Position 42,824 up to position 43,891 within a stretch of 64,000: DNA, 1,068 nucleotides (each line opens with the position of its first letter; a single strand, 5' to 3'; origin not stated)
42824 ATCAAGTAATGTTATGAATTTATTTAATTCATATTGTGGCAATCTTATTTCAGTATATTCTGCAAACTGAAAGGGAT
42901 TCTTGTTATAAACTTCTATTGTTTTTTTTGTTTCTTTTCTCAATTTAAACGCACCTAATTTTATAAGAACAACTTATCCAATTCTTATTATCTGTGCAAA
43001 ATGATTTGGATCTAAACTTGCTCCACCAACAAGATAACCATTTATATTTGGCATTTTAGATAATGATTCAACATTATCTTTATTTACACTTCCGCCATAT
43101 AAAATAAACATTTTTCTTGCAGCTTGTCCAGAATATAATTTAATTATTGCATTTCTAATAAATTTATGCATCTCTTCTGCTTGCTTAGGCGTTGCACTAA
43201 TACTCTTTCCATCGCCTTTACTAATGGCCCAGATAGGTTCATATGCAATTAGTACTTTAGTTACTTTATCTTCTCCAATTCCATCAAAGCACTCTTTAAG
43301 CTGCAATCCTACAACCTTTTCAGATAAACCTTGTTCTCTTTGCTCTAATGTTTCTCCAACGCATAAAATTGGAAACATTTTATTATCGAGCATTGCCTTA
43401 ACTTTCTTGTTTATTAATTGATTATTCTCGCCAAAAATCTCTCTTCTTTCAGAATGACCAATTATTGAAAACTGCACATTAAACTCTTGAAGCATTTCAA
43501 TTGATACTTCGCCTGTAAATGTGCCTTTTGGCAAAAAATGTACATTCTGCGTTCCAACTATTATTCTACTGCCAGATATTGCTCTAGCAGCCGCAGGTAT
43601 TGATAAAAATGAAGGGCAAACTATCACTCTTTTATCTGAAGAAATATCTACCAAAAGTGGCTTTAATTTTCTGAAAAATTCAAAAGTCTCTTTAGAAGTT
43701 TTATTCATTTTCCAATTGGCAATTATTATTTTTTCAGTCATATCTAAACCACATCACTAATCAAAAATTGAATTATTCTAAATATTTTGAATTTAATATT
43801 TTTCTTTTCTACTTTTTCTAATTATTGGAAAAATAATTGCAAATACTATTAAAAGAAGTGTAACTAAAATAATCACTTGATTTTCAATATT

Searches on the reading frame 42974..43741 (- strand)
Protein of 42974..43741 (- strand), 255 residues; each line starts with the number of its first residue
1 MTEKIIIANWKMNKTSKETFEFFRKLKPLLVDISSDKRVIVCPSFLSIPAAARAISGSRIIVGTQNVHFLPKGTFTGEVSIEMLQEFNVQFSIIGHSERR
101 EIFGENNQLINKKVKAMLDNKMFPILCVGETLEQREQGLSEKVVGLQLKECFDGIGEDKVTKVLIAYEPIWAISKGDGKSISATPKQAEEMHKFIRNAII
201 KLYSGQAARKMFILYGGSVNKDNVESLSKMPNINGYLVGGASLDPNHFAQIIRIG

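Call 13: search_protein_families(library=pfam, proteins=[window:42974-43741:-], max_evalue=0.001)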
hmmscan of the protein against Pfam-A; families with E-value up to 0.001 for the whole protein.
window:42974-43741:- (255 aa): 1 family
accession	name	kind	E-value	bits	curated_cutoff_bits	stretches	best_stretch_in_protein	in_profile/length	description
PF00121.24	TIM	-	2e-84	283.4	20.1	1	4-253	1-243/245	Triosephosphate isomerase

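Call 34: find_encoding_contigs(protein=window:42974-43738:-, flank=1000, max_places=4)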
Protein window:42974-43738:- (254 aa): no gene with exactly this product is on record in the collection.
